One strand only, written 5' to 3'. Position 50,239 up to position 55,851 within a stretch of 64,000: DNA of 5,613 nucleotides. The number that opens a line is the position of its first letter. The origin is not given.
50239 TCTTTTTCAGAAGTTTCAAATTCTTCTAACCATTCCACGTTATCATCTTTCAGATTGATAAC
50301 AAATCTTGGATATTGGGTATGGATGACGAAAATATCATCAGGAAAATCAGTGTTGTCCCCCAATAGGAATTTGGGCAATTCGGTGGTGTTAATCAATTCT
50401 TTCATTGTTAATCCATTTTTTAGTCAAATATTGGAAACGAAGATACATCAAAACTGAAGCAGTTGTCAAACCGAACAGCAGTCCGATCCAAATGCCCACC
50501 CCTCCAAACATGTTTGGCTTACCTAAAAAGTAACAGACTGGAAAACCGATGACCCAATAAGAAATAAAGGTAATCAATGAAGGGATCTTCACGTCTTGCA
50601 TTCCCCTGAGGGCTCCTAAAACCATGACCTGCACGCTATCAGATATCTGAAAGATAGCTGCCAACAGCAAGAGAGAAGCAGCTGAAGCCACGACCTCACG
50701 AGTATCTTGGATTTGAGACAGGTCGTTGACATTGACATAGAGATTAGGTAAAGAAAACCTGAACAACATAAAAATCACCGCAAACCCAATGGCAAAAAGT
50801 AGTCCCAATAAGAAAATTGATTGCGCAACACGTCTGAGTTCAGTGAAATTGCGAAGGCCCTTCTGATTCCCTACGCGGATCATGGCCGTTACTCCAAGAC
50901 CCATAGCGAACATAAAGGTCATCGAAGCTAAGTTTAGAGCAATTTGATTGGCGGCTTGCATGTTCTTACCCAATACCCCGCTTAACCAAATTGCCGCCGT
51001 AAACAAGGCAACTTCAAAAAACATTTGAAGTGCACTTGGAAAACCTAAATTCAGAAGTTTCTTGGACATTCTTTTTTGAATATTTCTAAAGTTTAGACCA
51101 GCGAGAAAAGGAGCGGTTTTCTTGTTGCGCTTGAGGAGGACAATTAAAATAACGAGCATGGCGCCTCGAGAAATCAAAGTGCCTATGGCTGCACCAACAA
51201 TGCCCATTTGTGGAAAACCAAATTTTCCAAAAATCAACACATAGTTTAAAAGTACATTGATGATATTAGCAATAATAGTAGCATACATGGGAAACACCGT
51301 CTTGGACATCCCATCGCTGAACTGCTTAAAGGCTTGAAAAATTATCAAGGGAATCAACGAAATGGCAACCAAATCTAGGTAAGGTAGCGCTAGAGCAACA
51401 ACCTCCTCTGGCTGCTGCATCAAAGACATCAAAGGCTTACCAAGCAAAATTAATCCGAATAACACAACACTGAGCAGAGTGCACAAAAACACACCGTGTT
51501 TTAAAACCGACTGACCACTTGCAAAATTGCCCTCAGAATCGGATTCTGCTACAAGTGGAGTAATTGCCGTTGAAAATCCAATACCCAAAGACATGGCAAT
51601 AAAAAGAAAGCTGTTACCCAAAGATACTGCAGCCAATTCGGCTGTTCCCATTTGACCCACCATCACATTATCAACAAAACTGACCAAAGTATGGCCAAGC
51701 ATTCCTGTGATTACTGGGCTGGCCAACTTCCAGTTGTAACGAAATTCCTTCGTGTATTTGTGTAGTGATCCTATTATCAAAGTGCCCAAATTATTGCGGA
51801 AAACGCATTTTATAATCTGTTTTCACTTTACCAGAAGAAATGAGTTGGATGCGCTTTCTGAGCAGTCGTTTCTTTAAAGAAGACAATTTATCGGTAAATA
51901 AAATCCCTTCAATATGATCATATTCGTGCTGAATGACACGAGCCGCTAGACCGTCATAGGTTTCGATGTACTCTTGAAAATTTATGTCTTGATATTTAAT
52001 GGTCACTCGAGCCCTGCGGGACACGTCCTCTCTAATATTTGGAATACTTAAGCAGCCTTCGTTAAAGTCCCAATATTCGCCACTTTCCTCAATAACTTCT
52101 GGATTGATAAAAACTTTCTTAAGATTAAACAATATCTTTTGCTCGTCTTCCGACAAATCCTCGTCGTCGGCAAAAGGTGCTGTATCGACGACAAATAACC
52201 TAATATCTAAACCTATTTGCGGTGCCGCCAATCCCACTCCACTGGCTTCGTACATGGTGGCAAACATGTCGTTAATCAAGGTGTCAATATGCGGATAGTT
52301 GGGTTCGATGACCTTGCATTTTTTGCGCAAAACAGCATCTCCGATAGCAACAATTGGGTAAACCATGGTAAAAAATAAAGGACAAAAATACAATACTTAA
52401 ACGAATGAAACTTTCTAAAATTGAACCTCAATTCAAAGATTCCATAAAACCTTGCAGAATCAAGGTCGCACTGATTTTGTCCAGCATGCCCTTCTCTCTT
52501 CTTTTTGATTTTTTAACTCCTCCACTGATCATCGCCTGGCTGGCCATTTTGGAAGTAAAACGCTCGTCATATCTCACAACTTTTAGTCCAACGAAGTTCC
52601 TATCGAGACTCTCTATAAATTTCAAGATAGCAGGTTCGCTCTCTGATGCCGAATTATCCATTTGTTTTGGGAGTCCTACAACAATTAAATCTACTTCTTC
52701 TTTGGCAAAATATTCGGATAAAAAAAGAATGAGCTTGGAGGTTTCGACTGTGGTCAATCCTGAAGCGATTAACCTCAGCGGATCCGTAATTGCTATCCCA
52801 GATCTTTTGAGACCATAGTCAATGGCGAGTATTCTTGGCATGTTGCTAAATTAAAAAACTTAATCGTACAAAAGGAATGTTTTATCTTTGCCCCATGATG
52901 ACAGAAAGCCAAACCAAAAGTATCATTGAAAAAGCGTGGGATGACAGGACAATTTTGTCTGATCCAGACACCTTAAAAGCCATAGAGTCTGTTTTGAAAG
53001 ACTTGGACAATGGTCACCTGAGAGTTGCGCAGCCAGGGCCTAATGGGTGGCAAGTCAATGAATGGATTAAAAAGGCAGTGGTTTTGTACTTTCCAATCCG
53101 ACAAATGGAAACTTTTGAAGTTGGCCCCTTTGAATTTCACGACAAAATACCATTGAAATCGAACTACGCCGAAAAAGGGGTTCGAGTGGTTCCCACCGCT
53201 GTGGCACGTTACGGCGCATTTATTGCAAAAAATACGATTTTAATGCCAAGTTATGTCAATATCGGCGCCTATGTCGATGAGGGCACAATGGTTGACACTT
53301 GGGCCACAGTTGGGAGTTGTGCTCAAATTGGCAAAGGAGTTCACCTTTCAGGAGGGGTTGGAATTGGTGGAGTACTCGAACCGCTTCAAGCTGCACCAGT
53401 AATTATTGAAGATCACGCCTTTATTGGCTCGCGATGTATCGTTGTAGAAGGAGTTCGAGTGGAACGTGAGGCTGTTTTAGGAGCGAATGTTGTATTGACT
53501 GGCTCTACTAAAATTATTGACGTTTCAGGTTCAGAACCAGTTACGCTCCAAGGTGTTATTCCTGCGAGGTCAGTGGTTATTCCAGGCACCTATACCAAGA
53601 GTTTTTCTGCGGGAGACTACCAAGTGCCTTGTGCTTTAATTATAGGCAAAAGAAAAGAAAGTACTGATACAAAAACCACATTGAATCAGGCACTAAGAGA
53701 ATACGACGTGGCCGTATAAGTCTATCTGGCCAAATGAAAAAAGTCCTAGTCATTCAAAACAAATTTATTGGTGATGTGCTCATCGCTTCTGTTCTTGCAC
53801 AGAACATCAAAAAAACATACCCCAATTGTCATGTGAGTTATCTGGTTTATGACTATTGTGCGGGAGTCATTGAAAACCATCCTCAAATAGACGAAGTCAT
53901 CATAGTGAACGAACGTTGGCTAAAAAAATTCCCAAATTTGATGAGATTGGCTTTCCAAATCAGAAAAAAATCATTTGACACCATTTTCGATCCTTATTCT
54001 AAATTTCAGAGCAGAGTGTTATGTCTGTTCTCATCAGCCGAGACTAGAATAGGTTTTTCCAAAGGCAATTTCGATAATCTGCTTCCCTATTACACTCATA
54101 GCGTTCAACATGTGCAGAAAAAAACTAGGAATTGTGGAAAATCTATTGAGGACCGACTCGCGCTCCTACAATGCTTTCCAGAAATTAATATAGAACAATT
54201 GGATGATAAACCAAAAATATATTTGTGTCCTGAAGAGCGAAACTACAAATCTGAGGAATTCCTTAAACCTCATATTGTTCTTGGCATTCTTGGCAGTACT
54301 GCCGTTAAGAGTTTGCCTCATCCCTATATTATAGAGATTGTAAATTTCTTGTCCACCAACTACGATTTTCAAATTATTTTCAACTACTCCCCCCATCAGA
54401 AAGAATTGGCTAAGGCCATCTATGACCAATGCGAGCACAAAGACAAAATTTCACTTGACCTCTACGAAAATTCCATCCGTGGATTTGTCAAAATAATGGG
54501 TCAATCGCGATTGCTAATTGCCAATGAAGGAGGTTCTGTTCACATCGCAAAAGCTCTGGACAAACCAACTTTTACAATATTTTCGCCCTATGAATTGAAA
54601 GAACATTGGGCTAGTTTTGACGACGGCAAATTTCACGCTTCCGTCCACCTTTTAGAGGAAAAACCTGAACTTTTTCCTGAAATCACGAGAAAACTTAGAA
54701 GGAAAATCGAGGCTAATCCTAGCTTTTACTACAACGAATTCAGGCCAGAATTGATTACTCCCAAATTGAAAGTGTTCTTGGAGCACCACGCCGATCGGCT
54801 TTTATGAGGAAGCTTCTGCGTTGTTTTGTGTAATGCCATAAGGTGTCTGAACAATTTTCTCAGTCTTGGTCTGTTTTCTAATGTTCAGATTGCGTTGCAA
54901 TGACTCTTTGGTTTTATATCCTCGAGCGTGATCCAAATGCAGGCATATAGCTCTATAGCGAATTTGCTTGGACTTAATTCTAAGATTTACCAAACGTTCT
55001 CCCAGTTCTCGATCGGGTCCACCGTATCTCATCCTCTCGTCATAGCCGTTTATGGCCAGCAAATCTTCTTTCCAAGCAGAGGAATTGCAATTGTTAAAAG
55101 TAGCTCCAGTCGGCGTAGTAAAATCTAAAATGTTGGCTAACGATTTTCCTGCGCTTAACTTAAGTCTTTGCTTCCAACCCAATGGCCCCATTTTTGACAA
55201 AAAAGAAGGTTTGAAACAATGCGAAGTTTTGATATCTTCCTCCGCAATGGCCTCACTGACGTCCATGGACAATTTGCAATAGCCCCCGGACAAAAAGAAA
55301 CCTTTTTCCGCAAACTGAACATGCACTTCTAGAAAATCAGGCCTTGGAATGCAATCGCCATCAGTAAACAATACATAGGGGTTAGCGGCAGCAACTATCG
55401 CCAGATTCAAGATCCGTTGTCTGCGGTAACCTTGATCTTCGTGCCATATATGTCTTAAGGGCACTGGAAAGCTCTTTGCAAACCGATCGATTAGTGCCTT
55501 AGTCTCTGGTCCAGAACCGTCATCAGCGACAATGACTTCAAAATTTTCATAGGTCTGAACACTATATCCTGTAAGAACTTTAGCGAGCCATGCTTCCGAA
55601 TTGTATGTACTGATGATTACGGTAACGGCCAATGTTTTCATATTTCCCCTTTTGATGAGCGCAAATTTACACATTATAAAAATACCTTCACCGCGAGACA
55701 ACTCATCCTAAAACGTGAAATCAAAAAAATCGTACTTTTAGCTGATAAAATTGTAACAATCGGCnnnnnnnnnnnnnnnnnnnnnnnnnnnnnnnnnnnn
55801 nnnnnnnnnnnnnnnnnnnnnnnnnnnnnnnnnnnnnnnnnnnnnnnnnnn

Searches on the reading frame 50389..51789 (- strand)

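Call 11: search_protein_families(library=pfam, proteins=[window:50389-51789:-], max_evalue=0.001)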
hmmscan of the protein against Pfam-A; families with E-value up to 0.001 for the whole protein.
window:50389-51789:- (466 aa): 1 family
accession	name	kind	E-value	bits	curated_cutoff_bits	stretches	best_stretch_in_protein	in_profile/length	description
PF01554.23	MatE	-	2.8e-57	193.3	24.9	2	25-184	1-161/161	MatE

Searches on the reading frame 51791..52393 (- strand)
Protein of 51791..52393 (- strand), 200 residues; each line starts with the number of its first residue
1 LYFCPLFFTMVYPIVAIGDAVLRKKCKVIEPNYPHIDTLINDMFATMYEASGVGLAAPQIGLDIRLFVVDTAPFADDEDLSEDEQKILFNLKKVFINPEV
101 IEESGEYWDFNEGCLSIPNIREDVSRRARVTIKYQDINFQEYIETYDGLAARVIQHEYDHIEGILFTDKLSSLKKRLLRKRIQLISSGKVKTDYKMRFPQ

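Call 11: search_protein_families(library=pfam, proteins=[window:51791-52393:-], max_evalue=0.001)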
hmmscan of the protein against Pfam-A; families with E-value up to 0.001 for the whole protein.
window:51791-52393:- (200 aa): 1 family
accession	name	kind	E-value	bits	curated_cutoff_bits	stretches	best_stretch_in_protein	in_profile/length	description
PF01327.26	Pep_deformylase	-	1.7e-52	177.6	22.8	1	12-175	2-155/156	Polypeptide deformylase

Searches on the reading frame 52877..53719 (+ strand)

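Call 11: search_protein_families(library=pfam, proteins=[window:52877-53719:+], max_evalue=0.001)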
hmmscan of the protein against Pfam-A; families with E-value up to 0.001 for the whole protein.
window:52877-53719:+ (280 aa): 4 families
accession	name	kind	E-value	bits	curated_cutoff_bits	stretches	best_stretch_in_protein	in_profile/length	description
PF14805.11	THDPS_N_2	-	2.2e-22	79.4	25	1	14-74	3-67/67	Tetrahydrodipicolinate N-succinyltransferase N-terminal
PF14602.12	Hexapep_2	-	4.8e-11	42.6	27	1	174-208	1-33/34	Hexapeptide repeat of succinyl-transferase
PF00132.30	Hexapep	-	1.3e-10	41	27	2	175-209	2-36/36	Bacterial transferase hexapeptide (six repeats)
PF25084.1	LbH_EIF2B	-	0.00032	21.1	54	0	179-212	71-104/105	EIF2B subunit epsilon LbH domain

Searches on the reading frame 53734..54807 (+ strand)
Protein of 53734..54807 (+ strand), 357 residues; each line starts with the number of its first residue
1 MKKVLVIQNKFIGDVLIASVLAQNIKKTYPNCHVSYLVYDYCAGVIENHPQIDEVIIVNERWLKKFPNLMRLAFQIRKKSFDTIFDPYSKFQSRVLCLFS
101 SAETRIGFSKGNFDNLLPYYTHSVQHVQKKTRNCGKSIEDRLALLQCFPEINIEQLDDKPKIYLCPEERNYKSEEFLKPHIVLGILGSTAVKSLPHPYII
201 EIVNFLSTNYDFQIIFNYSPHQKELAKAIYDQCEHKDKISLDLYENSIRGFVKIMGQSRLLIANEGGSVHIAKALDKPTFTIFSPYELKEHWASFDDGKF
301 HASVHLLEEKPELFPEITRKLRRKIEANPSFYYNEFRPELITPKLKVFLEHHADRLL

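Call 11: search_protein_families(library=pfam, proteins=[window:53734-54807:+], max_evalue=0.001)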
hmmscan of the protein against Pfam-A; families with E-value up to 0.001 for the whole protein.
window:53734-54807:+ (357 aa): 1 family
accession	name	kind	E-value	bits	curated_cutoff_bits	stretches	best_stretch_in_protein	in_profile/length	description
PF01075.23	Glyco_transf_9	-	2.1e-13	50.6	22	1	70-287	2-213/247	Glycosyltransferase family 9 (heptosyltransferase)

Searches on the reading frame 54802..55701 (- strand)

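Call 11: search_protein_families(library=pfam, proteins=[window:54802-55701:-], max_evalue=0.001)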
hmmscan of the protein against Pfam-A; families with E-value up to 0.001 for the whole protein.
window:54802-55701:- (299 aa): 4 families
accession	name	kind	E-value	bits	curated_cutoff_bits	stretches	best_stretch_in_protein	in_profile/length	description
PF00535.33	Glycos_transf_2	-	2.1e-21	77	23.3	1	27-134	1-107/168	Glycosyl transferase family 2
PF13641.12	Glyco_tranf_2_3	-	4.5e-10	40.4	27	1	26-133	3-114/230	Glycosyltransferase like family 2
PF10111.15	Glyco_tranf_2_2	-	1.5e-07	31.7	27.3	1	27-130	1-105/276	Glycosyltransferase like family 2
PF02709.20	Glyco_transf_7C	-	4.3e-05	23.5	23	1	201-252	18-71/78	N-terminal domain of galactosyltransferase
